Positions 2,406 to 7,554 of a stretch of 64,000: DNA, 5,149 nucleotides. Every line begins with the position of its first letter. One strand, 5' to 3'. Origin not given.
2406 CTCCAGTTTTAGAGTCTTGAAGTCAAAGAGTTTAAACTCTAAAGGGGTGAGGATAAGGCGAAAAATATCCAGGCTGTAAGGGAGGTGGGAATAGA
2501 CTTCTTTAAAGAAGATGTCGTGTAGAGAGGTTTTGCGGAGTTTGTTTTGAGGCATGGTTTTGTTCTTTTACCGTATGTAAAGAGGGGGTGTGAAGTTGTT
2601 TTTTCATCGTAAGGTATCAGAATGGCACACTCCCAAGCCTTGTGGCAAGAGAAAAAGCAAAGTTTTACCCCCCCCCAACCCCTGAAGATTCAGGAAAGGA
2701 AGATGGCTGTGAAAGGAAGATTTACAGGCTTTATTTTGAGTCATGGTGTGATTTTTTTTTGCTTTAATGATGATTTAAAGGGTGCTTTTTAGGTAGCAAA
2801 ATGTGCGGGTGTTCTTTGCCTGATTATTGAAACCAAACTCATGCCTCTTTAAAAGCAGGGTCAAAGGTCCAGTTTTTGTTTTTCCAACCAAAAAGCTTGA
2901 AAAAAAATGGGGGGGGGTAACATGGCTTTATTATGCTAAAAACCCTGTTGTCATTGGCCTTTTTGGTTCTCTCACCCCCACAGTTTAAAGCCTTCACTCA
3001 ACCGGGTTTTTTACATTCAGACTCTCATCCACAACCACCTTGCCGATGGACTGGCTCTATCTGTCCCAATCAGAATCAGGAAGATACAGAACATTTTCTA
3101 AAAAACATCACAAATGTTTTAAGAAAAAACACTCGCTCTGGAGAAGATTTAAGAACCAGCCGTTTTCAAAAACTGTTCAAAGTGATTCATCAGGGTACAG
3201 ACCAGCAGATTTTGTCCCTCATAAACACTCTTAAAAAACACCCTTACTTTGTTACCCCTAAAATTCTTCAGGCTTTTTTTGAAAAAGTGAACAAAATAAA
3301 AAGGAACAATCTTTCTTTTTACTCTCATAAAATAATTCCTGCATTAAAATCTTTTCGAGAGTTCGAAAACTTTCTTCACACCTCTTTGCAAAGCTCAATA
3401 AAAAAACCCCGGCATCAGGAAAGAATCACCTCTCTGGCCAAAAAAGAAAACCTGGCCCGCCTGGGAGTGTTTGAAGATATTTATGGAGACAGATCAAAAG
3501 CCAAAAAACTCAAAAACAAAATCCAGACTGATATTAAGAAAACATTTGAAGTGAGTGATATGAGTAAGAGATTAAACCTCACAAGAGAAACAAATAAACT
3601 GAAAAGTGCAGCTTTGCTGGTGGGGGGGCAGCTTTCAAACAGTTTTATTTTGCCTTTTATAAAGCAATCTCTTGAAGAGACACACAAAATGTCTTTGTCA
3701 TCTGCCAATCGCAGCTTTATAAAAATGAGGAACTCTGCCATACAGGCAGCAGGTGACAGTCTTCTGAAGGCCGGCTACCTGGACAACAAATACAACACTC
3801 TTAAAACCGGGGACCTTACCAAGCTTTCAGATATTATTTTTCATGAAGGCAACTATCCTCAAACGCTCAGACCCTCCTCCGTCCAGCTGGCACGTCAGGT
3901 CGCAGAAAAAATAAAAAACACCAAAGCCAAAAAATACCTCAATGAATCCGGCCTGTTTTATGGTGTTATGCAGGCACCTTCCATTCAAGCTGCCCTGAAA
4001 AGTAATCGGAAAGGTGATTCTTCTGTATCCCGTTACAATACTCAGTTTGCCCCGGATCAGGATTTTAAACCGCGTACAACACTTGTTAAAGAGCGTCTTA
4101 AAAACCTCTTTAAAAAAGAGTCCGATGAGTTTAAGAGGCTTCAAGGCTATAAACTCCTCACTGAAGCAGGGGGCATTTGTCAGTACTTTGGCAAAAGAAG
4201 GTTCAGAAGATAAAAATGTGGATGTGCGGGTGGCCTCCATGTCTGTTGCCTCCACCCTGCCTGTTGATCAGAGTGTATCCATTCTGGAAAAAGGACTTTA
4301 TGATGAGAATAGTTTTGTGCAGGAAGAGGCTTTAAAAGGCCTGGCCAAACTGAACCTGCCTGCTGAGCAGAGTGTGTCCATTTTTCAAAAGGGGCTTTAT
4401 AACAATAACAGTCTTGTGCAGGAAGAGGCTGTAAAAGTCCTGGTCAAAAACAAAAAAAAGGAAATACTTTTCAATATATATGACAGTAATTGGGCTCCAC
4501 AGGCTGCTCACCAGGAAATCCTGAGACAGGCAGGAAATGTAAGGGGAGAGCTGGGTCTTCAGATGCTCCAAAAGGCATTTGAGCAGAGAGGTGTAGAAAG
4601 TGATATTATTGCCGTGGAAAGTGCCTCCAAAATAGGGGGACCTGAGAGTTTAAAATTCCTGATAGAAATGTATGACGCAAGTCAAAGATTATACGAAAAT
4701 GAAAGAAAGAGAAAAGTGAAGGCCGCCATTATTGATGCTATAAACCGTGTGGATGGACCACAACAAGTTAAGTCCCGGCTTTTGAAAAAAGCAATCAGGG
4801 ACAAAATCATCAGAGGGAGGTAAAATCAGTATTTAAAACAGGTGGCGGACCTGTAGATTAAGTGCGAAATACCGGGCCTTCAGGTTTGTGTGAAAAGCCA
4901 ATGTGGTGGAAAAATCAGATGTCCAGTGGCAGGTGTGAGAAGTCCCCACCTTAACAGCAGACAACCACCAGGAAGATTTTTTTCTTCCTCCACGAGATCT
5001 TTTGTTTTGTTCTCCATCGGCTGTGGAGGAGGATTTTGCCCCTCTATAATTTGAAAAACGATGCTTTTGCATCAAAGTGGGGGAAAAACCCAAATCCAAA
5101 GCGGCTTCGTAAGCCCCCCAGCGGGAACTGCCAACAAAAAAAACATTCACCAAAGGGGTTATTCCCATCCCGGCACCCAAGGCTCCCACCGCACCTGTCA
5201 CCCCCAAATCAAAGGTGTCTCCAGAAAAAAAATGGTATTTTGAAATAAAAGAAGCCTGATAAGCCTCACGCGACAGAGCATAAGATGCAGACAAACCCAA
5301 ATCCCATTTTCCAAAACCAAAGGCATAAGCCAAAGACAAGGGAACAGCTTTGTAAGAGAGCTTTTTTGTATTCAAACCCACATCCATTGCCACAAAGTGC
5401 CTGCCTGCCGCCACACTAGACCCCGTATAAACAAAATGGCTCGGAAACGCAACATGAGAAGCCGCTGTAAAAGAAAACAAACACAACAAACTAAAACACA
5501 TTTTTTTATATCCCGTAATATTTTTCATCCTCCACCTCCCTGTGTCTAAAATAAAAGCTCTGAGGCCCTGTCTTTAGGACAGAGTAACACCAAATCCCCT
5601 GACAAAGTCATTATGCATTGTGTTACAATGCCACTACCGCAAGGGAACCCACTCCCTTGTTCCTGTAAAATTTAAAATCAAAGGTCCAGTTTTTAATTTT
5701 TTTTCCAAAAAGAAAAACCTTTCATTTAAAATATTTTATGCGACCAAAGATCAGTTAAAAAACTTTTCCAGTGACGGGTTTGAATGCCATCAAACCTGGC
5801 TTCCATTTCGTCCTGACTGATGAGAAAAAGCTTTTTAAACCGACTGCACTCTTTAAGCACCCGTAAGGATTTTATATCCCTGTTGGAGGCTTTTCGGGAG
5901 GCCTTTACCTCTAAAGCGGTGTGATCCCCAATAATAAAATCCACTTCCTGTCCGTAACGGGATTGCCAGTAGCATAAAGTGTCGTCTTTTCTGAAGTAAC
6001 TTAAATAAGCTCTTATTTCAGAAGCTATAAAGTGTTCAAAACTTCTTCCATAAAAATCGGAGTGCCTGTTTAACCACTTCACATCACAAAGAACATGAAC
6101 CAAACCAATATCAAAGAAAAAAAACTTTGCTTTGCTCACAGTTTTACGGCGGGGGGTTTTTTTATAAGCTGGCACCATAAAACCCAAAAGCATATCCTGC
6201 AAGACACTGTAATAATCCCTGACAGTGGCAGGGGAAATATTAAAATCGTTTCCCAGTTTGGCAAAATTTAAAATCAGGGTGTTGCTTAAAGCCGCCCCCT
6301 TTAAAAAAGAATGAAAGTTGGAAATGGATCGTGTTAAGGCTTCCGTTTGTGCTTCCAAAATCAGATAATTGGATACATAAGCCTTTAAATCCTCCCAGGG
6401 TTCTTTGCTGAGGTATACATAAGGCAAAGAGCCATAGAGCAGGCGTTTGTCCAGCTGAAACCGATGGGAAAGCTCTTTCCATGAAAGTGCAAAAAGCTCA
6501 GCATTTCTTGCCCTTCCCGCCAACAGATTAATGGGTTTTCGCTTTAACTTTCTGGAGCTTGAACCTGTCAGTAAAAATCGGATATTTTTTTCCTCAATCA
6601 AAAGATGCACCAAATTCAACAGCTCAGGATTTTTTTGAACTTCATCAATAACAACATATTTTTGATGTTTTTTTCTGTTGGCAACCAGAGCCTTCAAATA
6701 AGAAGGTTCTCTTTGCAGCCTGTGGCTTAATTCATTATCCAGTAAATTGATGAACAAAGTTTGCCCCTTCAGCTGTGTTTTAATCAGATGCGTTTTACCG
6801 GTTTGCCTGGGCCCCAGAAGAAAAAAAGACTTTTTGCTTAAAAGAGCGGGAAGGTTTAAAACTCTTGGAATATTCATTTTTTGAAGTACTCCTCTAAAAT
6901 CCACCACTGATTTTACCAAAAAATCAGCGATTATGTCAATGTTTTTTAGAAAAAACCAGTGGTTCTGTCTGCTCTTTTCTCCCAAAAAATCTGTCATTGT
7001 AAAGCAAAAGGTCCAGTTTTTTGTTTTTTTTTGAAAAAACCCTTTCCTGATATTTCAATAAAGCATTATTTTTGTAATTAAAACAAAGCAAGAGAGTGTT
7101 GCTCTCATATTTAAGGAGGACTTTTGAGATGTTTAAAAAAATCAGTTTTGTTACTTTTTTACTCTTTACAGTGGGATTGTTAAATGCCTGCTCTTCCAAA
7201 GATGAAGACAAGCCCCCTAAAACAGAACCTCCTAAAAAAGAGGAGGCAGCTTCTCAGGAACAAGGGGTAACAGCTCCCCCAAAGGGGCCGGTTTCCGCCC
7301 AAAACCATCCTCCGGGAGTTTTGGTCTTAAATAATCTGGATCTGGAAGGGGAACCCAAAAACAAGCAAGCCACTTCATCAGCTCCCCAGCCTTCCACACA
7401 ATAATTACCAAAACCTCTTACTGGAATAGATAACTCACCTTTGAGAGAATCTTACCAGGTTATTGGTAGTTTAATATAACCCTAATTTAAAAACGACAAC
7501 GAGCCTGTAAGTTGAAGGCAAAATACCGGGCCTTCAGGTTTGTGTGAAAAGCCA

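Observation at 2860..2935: Recurring A-run plus G9 element in front of surface-protein genes (four to five copies)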

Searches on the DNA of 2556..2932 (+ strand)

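Call 105: search_dna_similar(query=window:2556-2932:+, collection=phages, mode=distant, max_rows=5)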
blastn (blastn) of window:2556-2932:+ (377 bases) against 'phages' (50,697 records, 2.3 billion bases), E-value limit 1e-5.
No match.

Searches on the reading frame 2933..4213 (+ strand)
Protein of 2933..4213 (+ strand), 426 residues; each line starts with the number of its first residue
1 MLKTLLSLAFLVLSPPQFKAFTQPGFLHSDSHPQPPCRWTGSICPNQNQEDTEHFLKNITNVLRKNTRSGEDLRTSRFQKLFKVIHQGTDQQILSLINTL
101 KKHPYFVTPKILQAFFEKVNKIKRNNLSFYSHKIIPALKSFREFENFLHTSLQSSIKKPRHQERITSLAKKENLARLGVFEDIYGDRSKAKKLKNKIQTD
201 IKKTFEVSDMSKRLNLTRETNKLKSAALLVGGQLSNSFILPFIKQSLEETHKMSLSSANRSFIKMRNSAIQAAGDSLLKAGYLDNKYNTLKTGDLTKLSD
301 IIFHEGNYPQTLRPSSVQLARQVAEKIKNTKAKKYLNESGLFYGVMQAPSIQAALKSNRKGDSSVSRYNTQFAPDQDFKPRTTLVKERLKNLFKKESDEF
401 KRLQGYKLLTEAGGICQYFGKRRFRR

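Call 6: search_protein_families(library=pfam, proteins=[window:2933-4213:+], max_evalue=0.01)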
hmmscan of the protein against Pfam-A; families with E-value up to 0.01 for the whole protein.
window:2933-4213:+ (426 aa): 0 families

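Call 10: find_encoding_contigs(protein=window:2933-4213:+, flank=3000, max_places=10)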
Protein window:2933-4213:+ (426 aa): no gene with exactly this product is on record in the collection.

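Call 22: find_homologous_proteins(query=window:2933-4213:+, max_evalue=0.001)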
Query window:2933-4213:+ (426 aa): 2 proteins with E <= 0.001 among 7376 candidates.
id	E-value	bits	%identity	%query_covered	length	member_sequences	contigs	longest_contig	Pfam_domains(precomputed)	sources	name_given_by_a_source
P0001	2.0e-277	938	100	100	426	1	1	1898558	-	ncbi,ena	-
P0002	9.9e-146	504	63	94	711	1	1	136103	PF13646.13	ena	-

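Call 23: find_encoding_contigs(protein=P0001, flank=2000, max_places=5)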
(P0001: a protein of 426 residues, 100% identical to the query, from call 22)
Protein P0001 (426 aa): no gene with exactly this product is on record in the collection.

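Call 24: find_encoding_contigs(protein=P0002, flank=6000, max_places=5)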
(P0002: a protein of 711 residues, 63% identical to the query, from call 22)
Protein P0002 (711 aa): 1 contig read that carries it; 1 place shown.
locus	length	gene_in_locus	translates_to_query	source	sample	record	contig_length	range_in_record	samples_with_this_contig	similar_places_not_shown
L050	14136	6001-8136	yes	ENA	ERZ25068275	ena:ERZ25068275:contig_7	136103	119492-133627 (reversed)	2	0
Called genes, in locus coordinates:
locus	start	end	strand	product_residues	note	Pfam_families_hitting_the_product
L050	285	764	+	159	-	-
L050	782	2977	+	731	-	-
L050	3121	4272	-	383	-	PF13173:AAA_14, PF13635:DUF4143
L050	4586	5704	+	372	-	PF13173:AAA_14, PF13635:DUF4143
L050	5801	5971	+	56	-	-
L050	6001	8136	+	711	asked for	PF13646:HEAT_2 (faint)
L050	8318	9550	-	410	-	PF13173:AAA_14, PF13635:DUF4143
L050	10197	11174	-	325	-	PF13310:Virulence_RhuM, PF02661:Fic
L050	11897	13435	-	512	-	PF07693:KAP_NTPase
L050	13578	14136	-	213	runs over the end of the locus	PF26618:DUF8196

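Call 27: list_cluster_members(proteins=[P0001, P0002])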
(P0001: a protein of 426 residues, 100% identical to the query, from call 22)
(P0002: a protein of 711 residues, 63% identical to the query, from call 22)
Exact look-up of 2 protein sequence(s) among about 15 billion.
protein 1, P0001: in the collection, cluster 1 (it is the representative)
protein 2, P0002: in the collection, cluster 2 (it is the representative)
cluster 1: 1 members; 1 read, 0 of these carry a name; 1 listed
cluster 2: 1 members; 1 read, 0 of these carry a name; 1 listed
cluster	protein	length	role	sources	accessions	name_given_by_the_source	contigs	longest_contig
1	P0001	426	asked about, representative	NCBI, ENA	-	-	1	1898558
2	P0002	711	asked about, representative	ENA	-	-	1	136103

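Call 56: search_protein_families(library=pfam, proteins=[L050:285-764:+, L050:782-2977:+, L050:6001-8136:+], max_evalue=0.1)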
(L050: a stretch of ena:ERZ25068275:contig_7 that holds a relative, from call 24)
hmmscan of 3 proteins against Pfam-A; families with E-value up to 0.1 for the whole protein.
L050:285-764:+ (159 aa): 0 families

L050:782-2977:+ (731 aa): 1 family
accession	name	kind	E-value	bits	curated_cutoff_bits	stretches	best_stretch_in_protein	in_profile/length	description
PF00924.24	MS_channel_2nd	-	0.054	14.1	20.2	0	512-539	14-41/68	Mechanosensitive ion channel, beta-domain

L050:6001-8136:+ (711 aa): 2 families
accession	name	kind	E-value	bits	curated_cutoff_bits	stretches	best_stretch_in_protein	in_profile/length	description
PF13646.12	HEAT_2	-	2.5e-09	37.7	27.7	1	619-682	15-76/88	HEAT repeats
PF02985.28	HEAT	-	0.041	14.6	23.5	0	457-480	3-26/31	HEAT repeat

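Call 89: search_protein_families(library=ncbifam, proteins=[window:2933-4213:+], max_evalue=0.01)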
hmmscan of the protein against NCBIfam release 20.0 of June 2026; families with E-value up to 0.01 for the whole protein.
window:2933-4213:+ (426 aa): 0 families

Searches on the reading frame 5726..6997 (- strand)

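Call 56: search_protein_families(library=pfam, proteins=[window:5726-6997:-], max_evalue=0.1)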
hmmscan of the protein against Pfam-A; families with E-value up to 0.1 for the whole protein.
window:5726-6997:- (423 aa): 6 families
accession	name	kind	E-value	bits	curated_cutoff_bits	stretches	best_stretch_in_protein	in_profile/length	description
PF13635.12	DUF4143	-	4e-26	92.1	28.1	1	222-367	10-160/160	Domain of unknown function (DUF4143)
PF13173.12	AAA_14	-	1.2e-23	83.9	27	1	55-176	2-128/129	AAA domain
PF13401.12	AAA_22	-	0.00043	21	27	1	84-147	56-124/130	AAA domain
PF13495.12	Phage_int_SAM_4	-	0.011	16.6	27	0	304-340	21-58/85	Phage integrase, N-terminal SAM-like domain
PF01443.25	Viral_helicase1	-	0.05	13.8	21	0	67-128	10-78/228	Viral superfamily 1 RNA helicase core domain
PF13479.12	AAA_24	-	0.093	13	27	0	55-121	2-74/195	AAA domain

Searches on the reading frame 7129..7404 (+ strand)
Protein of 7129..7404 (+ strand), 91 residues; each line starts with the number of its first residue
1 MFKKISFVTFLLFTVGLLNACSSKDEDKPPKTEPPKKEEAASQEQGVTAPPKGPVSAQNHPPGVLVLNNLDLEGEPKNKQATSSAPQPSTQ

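Call 89: search_protein_families(library=ncbifam, proteins=[window:7129-7404:+], max_evalue=0.01)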
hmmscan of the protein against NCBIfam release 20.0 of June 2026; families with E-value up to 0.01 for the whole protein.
window:7129-7404:+ (91 aa): 1 family
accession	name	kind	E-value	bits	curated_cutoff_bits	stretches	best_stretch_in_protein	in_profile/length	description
NF038215.1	acineto_lipo_PV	hypoth_equivalog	0.0081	15.9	33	0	3-33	1-30/55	NF038215 family lipoprotein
